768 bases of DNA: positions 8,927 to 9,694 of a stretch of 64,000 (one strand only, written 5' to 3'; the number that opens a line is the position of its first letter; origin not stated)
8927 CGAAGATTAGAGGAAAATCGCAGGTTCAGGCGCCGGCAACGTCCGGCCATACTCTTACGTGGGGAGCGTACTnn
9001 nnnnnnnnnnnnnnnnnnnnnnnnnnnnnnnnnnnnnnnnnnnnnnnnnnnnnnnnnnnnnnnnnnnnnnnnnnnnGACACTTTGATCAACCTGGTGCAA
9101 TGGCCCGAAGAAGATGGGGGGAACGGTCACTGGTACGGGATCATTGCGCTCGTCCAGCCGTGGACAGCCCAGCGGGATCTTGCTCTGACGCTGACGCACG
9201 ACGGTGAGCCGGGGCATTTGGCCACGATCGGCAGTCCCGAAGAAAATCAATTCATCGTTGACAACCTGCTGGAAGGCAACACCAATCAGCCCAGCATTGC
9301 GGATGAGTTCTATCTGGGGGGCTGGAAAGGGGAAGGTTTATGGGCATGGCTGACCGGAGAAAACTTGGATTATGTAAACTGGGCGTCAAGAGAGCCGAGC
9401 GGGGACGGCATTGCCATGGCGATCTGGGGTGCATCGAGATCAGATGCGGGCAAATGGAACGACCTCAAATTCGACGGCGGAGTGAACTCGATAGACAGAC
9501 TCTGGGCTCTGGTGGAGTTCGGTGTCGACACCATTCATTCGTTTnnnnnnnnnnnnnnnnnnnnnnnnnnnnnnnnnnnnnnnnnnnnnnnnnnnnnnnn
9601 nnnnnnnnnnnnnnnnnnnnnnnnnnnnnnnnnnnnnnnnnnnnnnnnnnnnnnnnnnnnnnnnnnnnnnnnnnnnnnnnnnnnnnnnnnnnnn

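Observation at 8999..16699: Tandem pair of giant surface proteins: five Cys-free C-type-lectin-like domains + cohesin-like module + dockerin + T9SS tail on one chain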

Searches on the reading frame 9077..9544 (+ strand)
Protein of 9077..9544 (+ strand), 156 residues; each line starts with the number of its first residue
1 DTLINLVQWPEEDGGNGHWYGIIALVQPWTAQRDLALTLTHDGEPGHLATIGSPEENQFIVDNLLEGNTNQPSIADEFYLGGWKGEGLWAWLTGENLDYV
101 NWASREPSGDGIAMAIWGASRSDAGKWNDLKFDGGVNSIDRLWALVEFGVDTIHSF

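Call 32: predict_structure(alignment_id=A2)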
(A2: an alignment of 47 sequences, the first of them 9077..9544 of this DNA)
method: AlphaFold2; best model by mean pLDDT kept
length: 156 residues; sequences in the alignment: 47
mean_pLDDT: 94.1   pTM: 0.90
mean pLDDT of the five models: 94.1, 94.0, 94.0, 93.3, 93.3
residues with pLDDT >= 90: 140; 70-90: 10; 50-70: 4; < 50: 2
segments of 3 or more residues with pLDDT < 50: none
pLDDT, mean of each block of 10 residues (from residue 1): 95 97 97 97 97 98 96 94 97 95 97 98 97 86 95 53
secondary structure, 60 per line:
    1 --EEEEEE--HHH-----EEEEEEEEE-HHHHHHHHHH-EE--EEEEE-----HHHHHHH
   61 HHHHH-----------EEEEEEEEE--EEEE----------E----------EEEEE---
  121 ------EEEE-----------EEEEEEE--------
elements in order: E3-8 E19-27 H29-38 E44-48 H54-65 E77-85 E88-91 E113-117 E127-130 E142-148

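Call 36: fold_search(model_id=the predicted structure, library=pdb)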
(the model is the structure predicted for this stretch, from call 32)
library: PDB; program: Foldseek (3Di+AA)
matches with E <= 10: 362; with E <= 0.001: 235
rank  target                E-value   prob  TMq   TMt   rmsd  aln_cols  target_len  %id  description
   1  4j6l_C                9.5e-08  1.00  0.63  0.73   4.2       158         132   19  Crystal structure of calcium2+-free wild-type CD23 lectin domain (crystal form C) (released 2013-08-28)
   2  4j6l_A                1.4e-07  1.00  0.62  0.72   4.2       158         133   19  Crystal structure of calcium2+-free wild-type CD23 lectin domain (crystal form C) (released 2013-08-28)
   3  4j6l_B                1.6e-07  1.00  0.62  0.72   3.6       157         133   19  Crystal structure of calcium2+-free wild-type CD23 lectin domain (crystal form C) (released 2013-08-28)
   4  4g9a_C                2.4e-07  1.00  0.61  0.72   4.3       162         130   19  Crystal structure of calcium2+-bound wild-type CD23 lectin domain (released 2013-06-26)
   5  1qdd_A                2.8e-07  1.00  0.72  0.77   2.4       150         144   15  CRYSTAL STRUCTURE OF HUMAN LITHOSTATHINE TO 1.3 A RESOLUTION (released 1999-05-28)
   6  4gj0_A                3.0e-07  1.00  0.62  0.71   3.8       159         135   21  Crystal structure of CD23 lectin domain mutant S252A (released 2013-06-26)
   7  1lit                  3.8e-07  1.00  0.73  0.86   2.0       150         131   15  HUMAN LITHOSTATHINE (released 1997-01-11)
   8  4wqq_A                3.8e-07  1.00  0.69  0.76   2.4       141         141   16  Structure of EPNH mutant of CEL-I (released 2015-04-29)
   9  4j6k_C                3.8e-07  1.00  0.62  0.75   3.1       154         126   19  Crystal structure of calcium2+-free wild-type CD23 lectin domain (crystal form B) (released 2013-08-28)
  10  4uww                  4.1e-07  1.00  0.66  0.79   3.2       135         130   16  Crystallographic Structure of the Intramineral Protein Struthicalcin from Struthio camelus Eggshell (released 2015-04-08)
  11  4uxm                  4.3e-07  1.00  0.70  0.82   2.6       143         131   15  Crystal Structure of Struthiocalcin-1, a different crystal form. (released 2015-04-08)
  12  4m18_D                4.3e-07  1.00  0.60  0.64   3.2       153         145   24  Crystal Structure of Surfactant Protein-D D325A/R343V mutant in complex with trimannose (Man-a1,2Man-a1,2Man) (released 2013-12-04)
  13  1wmy_A                4.9e-07  1.00  0.68  0.75   2.8       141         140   16  Crystal Structure of C-type Lectin CEL-I from Cucumaria echinata (released 2004-09-07)
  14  4g96_A                5.2e-07  1.00  0.64  0.73   3.6       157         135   21  Crystal structure of calcium2+-free wild-type CD23 lectin domain (released 2013-06-26)
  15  2h2t                  5.5e-07  1.00  0.59  0.73   3.6       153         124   20  CD23 Lectin domain, Calcium 2+-bound (released 2006-06-20)
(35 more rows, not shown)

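Call 38: search_solved_structures(query=A2, max_evalue=0.001, show_alignments=4)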
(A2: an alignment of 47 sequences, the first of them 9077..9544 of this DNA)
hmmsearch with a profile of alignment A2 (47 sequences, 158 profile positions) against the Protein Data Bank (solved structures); distinct sequences matched with E-value up to 0.001: 129 (the best 60 are shown).
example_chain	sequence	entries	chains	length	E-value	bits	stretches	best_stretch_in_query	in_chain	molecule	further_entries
9wyt_J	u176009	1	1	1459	6.1e-35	123.5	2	48-110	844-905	yolk sac IgY receptor precursor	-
7jpt_A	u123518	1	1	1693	6.8e-33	116.8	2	22-115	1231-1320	Lymphocyte antigen 75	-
7jpu_A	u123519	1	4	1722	8.1e-33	116.6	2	22-115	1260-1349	Lymphocyte antigen 75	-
7qsr_A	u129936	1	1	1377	8.3e-32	113.3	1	47-112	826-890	Secretory phospholipase A2 receptor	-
5xts_A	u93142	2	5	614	3.1e-20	75.7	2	37-146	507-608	Macrophage mannose receptor 1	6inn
5ao5_A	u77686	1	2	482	4.4e-14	55.7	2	17-138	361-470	C-TYPE MANNOSE RECEPTOR 2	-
5ao6_A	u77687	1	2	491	4.6e-14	55.6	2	17-138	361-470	C-TYPE MANNOSE RECEPTOR 2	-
5e4k_A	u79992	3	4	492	4.7e-14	55.6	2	17-138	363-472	C-type mannose receptor 2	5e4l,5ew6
8hbc_A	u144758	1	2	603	1.1e-12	51.1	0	50-130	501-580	Lymphocyte antigen 75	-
8k8h_A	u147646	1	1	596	1.7e-12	50.5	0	50-130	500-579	Lymphocyte antigen 75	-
5xtw_A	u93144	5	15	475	3.5e-11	46.3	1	37-129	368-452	Macrophage mannose receptor 1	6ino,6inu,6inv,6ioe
3als_A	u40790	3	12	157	1.5e-10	44.2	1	16-142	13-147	Lectin CEL-IV, C-type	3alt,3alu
1wt9_A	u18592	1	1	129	3.7e-09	39.7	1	17-108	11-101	agkisacutacin A chain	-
1iod_A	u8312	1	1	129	4.1e-09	39.5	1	17-108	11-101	COAGULATION FACTOR X BINDING PROTEIN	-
6y0m_A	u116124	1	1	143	8.6e-09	38.5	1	37-135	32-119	Low affinity immunoglobulin epsilon Fc receptor membrane-bound form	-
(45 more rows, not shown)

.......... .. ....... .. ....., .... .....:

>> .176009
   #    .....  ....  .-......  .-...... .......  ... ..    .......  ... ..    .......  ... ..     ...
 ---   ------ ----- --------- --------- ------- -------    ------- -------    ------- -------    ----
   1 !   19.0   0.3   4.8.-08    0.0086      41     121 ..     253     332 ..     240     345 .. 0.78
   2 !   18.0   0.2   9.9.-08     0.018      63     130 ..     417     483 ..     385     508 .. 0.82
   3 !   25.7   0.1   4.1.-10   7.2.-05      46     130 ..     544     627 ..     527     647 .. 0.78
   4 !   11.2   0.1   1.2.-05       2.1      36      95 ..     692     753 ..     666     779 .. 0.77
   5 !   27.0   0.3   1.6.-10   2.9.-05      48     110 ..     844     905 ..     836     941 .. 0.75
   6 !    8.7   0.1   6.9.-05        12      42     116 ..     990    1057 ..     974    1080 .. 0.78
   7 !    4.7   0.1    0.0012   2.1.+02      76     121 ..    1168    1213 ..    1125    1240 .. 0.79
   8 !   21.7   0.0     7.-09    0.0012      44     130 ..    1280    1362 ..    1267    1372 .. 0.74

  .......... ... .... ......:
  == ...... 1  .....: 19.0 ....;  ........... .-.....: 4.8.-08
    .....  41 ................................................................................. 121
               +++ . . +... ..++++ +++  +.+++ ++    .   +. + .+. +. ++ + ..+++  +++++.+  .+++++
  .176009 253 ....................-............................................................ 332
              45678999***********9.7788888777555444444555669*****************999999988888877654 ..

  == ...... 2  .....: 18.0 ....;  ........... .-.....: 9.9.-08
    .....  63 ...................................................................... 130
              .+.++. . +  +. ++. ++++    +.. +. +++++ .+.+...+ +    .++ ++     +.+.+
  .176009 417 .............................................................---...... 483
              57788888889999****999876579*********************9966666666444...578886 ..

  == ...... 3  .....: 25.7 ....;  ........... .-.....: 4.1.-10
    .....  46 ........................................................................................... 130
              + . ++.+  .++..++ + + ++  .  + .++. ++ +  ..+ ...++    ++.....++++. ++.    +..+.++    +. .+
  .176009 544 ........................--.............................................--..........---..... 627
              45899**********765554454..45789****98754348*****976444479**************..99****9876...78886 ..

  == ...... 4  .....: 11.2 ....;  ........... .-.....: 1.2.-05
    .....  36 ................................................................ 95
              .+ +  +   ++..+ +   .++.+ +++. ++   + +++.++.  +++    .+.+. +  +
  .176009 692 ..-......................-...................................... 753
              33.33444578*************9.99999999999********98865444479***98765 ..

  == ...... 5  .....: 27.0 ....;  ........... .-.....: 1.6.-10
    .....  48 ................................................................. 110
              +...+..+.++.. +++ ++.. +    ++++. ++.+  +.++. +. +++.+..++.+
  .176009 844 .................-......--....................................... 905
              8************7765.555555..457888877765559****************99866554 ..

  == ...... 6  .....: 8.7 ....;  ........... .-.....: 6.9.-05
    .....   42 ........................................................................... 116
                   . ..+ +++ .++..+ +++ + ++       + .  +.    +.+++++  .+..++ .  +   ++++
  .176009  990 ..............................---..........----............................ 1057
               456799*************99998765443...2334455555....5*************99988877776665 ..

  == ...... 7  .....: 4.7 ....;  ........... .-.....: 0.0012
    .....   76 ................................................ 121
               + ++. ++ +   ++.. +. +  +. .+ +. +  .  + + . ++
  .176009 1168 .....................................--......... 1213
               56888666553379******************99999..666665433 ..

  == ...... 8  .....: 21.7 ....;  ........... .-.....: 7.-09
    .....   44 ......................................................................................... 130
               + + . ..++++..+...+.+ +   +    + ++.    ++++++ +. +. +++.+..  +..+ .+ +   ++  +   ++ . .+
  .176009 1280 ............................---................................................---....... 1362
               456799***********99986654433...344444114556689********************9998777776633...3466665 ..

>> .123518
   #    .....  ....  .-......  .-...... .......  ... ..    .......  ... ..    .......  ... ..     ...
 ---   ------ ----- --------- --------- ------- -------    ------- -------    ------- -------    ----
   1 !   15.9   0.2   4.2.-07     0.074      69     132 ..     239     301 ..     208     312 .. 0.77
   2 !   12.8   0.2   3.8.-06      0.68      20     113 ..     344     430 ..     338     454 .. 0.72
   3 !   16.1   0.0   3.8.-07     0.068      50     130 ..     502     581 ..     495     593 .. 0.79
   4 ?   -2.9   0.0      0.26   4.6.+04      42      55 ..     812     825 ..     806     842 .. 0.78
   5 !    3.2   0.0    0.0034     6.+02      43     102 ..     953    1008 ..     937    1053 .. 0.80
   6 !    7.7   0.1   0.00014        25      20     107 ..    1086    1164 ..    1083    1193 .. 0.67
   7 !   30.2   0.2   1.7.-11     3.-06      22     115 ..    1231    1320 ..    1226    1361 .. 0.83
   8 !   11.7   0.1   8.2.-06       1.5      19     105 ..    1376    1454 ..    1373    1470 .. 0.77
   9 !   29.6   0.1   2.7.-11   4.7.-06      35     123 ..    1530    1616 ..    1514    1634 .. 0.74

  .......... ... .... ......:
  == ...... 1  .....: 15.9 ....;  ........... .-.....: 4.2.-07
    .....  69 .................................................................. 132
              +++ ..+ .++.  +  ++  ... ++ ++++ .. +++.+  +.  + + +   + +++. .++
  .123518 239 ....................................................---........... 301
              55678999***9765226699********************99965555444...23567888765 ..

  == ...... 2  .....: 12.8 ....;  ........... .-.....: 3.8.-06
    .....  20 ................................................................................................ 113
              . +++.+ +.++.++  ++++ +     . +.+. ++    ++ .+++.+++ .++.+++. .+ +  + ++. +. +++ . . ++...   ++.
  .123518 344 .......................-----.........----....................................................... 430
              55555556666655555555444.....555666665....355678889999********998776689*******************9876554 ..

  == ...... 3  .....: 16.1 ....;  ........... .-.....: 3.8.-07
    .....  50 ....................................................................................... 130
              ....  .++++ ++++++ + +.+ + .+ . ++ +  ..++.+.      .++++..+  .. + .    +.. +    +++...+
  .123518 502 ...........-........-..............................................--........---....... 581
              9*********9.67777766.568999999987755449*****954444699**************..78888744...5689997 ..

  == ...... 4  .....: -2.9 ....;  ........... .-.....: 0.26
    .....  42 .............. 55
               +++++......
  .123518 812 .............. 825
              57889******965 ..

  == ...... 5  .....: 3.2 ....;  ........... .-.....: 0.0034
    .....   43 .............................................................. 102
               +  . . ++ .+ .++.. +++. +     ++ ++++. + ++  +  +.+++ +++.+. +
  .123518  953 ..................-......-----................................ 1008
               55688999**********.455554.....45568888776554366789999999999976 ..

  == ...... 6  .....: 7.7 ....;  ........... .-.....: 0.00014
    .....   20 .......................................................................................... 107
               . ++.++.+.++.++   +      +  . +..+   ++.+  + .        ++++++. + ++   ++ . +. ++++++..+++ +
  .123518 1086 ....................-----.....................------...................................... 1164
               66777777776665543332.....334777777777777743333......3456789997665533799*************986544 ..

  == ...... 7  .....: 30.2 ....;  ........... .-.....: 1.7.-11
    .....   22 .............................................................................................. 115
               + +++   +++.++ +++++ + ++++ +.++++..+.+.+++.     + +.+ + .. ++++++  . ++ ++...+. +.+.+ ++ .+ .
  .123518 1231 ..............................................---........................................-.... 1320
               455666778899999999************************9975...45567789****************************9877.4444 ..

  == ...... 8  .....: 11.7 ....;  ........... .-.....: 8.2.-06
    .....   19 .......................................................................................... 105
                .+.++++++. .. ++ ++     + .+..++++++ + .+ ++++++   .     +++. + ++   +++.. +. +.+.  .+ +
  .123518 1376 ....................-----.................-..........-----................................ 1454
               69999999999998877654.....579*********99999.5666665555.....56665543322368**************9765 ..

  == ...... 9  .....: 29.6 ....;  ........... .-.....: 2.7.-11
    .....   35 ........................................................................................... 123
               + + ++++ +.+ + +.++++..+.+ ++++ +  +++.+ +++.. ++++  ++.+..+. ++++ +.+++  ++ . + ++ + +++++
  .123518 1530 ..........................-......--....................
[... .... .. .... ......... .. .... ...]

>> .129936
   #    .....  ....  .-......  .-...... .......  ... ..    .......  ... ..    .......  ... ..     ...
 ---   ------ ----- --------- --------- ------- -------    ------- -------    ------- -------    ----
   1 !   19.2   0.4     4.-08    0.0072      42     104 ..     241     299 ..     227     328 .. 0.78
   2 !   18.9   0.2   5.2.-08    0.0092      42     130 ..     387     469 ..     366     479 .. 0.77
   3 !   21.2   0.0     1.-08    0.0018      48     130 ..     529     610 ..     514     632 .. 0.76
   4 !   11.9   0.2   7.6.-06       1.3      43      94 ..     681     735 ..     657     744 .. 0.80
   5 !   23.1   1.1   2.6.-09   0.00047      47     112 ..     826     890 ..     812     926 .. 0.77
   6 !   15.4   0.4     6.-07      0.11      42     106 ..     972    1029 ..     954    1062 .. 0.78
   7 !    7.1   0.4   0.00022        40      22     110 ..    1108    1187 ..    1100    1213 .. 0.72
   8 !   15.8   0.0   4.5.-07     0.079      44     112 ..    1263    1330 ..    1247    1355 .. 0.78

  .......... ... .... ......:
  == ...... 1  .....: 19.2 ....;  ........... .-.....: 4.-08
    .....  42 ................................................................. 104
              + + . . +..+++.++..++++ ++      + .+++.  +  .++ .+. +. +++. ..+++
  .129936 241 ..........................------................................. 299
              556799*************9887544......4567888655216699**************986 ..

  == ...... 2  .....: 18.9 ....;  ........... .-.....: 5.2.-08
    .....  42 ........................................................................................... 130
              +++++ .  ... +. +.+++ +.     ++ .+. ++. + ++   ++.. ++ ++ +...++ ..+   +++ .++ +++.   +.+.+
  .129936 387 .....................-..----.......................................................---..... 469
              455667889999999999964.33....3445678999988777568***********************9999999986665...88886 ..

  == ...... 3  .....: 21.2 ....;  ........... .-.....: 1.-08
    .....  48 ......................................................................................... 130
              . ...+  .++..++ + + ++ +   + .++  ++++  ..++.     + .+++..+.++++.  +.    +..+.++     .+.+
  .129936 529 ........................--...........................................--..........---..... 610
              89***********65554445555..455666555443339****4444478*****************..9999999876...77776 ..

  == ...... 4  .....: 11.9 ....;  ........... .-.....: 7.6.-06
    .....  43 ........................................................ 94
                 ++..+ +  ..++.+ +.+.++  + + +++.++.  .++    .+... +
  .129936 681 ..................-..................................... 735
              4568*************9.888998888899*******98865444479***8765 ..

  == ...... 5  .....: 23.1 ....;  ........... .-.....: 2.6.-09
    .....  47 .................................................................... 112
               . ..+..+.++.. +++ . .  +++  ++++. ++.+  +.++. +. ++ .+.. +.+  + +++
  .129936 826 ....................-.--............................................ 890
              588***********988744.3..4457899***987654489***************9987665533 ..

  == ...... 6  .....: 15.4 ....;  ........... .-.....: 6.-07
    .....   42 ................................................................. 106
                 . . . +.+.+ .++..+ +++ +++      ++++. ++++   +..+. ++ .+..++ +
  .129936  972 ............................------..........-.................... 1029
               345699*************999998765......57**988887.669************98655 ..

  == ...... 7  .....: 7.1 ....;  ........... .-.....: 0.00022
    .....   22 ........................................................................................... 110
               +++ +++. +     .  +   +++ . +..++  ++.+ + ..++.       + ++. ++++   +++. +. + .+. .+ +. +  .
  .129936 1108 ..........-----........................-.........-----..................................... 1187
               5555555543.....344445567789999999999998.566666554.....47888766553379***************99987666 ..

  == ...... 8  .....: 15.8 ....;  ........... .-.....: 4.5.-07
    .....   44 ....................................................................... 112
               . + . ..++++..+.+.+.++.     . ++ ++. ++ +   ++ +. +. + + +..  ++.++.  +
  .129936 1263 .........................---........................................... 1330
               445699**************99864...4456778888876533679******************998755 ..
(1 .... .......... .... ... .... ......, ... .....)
